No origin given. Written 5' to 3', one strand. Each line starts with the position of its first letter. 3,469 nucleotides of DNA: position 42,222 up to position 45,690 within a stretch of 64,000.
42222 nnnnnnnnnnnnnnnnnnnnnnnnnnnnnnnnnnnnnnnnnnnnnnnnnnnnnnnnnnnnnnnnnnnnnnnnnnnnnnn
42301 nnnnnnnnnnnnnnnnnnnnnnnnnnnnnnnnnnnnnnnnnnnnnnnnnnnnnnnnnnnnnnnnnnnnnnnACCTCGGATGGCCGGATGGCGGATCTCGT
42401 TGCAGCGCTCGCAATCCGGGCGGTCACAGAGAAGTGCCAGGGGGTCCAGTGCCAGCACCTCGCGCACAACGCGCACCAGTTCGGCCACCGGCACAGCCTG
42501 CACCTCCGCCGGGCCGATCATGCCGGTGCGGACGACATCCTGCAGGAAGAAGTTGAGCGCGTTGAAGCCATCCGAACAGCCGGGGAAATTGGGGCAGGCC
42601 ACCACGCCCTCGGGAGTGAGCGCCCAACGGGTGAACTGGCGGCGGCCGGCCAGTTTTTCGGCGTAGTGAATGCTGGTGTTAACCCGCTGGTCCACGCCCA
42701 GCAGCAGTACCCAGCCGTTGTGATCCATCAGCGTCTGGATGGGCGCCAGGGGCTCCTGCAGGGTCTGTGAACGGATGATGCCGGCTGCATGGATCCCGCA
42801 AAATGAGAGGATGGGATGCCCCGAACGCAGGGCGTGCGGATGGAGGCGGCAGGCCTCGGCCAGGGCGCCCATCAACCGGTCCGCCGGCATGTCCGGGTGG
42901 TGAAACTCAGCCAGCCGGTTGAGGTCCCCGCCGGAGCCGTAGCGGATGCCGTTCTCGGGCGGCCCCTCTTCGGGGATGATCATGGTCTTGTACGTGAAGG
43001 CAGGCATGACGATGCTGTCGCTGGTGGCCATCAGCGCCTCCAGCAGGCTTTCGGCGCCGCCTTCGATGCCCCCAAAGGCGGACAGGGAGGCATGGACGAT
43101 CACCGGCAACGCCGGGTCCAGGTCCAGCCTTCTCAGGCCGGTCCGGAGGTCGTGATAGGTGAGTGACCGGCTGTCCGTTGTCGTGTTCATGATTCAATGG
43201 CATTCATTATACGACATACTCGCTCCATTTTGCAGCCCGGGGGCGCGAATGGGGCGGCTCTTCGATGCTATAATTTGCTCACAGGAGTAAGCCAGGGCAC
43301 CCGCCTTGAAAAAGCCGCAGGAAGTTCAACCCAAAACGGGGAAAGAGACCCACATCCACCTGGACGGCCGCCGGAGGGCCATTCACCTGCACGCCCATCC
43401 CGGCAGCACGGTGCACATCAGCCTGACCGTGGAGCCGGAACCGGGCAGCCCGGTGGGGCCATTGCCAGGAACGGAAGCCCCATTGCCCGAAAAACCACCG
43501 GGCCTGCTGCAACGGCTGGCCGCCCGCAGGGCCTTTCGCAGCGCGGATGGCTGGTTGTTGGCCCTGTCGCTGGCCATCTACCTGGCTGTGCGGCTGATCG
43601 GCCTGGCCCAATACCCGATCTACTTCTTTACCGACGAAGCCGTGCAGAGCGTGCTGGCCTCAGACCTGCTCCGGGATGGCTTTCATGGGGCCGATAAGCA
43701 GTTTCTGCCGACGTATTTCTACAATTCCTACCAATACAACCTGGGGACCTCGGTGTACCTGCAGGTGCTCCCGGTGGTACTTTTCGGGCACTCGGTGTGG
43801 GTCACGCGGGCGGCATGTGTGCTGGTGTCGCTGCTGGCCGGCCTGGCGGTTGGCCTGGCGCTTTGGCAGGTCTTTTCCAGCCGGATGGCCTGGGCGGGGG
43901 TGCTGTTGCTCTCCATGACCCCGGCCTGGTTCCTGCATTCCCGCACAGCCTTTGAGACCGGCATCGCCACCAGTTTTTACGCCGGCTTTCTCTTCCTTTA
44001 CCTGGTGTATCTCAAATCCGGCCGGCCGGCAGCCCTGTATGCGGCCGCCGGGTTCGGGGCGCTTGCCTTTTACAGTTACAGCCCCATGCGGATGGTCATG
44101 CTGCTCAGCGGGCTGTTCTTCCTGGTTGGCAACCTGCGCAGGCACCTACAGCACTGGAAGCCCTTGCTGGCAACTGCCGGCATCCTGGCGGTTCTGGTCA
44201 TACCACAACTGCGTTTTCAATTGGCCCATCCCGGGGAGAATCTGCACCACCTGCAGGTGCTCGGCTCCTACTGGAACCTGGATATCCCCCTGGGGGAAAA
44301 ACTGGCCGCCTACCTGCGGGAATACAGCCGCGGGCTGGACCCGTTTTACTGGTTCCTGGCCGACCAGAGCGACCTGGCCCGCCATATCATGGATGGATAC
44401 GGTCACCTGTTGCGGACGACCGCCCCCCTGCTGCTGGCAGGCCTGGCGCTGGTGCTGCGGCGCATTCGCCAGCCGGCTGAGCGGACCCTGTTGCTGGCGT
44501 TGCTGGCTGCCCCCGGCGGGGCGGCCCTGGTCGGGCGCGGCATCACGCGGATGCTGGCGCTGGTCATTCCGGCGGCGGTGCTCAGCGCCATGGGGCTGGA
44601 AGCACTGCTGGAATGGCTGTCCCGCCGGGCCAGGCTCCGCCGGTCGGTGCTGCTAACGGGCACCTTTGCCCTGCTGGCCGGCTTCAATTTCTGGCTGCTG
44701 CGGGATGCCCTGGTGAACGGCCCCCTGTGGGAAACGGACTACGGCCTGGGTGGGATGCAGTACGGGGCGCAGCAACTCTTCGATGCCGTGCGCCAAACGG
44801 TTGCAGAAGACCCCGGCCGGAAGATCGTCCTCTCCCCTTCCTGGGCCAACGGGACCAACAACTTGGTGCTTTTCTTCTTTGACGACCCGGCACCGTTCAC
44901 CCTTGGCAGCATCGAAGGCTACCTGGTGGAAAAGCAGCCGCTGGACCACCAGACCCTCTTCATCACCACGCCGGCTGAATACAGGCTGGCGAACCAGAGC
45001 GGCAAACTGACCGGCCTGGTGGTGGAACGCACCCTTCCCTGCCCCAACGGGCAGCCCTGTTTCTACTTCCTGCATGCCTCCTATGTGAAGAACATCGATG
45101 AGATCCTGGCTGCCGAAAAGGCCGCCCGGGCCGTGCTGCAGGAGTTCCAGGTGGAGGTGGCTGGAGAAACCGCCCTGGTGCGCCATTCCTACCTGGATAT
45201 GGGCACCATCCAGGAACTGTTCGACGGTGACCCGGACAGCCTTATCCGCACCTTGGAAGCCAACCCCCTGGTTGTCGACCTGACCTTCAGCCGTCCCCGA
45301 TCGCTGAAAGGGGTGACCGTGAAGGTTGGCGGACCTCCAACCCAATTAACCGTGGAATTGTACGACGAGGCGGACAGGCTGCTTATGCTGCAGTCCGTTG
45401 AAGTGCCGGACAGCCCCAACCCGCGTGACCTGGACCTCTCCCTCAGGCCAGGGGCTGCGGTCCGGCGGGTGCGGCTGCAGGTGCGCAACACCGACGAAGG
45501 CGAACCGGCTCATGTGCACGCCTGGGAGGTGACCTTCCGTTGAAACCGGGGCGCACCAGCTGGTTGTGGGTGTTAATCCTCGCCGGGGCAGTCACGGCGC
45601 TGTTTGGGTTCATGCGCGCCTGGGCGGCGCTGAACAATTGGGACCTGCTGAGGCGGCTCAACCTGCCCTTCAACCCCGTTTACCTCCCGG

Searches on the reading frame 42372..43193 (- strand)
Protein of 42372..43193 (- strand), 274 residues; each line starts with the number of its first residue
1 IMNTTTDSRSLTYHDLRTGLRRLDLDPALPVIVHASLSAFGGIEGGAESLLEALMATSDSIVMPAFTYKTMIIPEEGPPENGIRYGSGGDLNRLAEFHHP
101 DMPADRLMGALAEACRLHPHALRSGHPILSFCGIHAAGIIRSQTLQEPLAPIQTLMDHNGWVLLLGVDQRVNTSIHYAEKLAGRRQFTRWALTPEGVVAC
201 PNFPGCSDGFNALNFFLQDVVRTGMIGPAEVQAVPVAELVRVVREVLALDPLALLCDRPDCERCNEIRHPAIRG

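Call 39: search_protein_families(library=pfam, proteins=[window:42372-43193:-], max_evalue=0.0001)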
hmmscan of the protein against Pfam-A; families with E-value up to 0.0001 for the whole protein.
window:42372-43193:- (274 aa): 1 family
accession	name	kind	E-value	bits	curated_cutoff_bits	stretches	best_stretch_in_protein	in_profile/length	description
PF02522.19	Antibiotic_NAT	-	3e-32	112.5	25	1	32-247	1-231/232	Aminoglycoside 3-N-acetyltransferase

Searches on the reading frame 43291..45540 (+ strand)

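Call 39: search_protein_families(library=pfam, proteins=[window:43291-45540:+], max_evalue=0.0001)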
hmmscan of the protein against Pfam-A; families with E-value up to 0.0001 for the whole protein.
window:43291-45540:+ (750 aa): 1 family
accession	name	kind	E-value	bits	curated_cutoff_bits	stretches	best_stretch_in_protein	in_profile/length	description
PF13231.12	PMT_2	-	3.4e-09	37.6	26.1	1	156-306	8-157/160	Dolichyl-phosphate-mannose-protein mannosyltransferase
